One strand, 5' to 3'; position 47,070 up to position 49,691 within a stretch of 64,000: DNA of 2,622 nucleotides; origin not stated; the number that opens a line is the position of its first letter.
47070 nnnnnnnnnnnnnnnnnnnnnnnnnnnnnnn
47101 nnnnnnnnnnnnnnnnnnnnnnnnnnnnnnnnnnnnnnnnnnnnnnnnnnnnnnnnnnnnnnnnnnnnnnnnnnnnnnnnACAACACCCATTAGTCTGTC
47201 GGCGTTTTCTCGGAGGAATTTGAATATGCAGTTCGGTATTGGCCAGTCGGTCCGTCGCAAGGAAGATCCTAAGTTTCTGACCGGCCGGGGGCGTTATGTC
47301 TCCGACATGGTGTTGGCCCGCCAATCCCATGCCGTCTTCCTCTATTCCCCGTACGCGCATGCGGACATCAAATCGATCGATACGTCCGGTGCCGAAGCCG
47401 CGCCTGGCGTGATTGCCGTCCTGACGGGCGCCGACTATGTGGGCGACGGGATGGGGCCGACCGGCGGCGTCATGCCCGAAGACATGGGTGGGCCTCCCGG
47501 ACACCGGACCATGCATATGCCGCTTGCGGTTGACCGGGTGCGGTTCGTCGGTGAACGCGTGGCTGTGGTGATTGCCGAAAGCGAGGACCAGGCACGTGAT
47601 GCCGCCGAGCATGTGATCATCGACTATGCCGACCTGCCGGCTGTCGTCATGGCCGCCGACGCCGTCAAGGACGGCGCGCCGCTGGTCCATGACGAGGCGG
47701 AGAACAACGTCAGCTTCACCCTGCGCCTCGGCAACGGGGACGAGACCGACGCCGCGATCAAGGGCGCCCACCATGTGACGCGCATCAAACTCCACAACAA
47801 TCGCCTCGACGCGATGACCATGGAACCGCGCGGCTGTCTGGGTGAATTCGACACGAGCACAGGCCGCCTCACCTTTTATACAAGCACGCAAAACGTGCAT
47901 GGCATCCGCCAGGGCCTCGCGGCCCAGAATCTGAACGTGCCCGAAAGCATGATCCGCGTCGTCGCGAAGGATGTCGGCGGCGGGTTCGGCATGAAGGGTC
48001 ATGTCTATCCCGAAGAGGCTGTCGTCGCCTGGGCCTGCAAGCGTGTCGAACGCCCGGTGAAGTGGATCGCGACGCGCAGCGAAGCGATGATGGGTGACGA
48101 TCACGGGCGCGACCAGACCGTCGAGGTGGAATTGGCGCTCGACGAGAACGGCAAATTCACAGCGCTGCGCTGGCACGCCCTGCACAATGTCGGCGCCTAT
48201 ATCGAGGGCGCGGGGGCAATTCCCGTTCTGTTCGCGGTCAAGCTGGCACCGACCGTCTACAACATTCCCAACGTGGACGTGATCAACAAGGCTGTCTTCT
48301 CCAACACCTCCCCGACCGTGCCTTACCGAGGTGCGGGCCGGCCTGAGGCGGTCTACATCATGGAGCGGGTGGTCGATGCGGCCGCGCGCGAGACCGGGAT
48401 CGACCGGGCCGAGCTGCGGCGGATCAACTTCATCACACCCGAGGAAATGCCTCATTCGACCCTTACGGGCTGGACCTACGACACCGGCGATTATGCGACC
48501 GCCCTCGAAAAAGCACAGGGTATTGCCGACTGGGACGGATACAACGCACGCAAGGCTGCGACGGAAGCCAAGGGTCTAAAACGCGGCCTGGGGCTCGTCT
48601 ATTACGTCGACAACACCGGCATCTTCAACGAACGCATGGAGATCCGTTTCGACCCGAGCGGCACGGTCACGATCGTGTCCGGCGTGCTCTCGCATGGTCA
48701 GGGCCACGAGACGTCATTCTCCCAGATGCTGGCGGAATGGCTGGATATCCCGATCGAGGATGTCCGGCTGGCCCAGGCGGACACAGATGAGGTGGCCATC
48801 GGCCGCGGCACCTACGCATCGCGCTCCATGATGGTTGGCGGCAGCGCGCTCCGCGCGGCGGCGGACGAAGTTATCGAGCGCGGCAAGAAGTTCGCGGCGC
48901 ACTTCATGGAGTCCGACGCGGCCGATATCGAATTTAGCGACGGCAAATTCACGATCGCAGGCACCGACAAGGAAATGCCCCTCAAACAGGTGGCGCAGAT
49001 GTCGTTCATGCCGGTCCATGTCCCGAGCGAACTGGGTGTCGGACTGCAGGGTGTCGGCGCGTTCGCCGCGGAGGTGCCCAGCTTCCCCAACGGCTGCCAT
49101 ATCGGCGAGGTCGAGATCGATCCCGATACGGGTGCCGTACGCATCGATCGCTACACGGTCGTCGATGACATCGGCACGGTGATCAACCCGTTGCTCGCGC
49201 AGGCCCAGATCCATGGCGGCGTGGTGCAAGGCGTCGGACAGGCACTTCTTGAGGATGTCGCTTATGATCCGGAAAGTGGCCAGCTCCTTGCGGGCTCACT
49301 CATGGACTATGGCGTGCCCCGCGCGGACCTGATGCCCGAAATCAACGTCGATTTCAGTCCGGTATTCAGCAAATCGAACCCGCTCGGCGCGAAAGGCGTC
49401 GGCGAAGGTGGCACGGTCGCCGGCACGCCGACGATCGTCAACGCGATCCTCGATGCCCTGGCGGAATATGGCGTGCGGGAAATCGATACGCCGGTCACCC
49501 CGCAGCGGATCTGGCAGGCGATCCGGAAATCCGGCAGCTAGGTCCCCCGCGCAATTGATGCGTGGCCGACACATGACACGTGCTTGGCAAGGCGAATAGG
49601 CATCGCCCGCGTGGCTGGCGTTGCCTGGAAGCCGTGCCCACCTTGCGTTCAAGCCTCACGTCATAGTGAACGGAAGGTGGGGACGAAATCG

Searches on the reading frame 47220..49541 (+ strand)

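Call 27: search_protein_families(library=ncbifam, proteins=[window:47220-49541:+], max_evalue=0.001)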
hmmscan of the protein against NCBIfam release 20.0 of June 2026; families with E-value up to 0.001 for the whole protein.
window:47220-49541:+ (773 aa): 13 families
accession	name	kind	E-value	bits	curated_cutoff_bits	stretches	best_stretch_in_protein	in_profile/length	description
NF041018.1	glyceraldDH_alpha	equivalog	7.9e-194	646.1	790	1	7-765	3-741/741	glyceraldehyde dehydrogenase subunit alpha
NF040766.1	CODH_aero_grp5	exception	8.2e-171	569.9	950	1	7-766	5-783/785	aerobic carbon-monoxide dehydrogenase large subunit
TIGR02416.1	CO_dehy_Mo_lg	equivalog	6.5e-151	504.1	991.15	1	15-767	1-770/770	aerobic carbon-monoxide dehydrogenase large subunit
NF043082.1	XdhA_XDHase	equivalog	1.3e-123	413.7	780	1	7-772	1-756/758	xanthine dehydrogenase subunit XdhA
NF007426.0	PRK09970.1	equivalog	1.9e-119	399.9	916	1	7-772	6-759/761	xanthine dehydrogenase molybdenum-binding subunit XdhA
TIGR03194.1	4hydrxCoA_A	equivalog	3.5e-118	396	994.55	1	20-767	10-745/746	4-hydroxybenzoyl-CoA reductase subunit alpha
NF045668.1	pterin_aldehy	equivalog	9.4e-82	275.5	1100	1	39-768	210-904/905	molybdopterin-dependent aldehyde oxidoreductase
TIGR03313.1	Se_sel_red_Mo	hypoth_equivalog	8.8e-75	252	1101.9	2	183-769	371-950/951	molybdopterin-dependent oxidoreductase Mo/Fe-S-binding subunit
TIGR02965.1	xanthine_xdhB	equivalog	4.8e-73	246.6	849.5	1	9-770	3-756/758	xanthine dehydrogenase molybdopterin binding subunit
TIGR03196.1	pucD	equivalog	3.1e-72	244.1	783.65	1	6-748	2-741/763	xanthine dehydrogenase subunit D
TIGR03311.1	Se_dep_XDH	equivalog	3.2e-68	230.6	830.45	2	6-592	161-714/848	selenium-dependent xanthine dehydrogenase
NF041671.1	peri_hyde_PaoC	equivalog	4.6e-64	217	1180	1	7-767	18-730/735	aldehyde oxidoreductase molybdenum-binding subunit PaoC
TIGR02969.1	mam_aldehyde_ox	subfamily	1.8e-47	161.5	1912.3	1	6-765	575-1304/1330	aldehyde oxidase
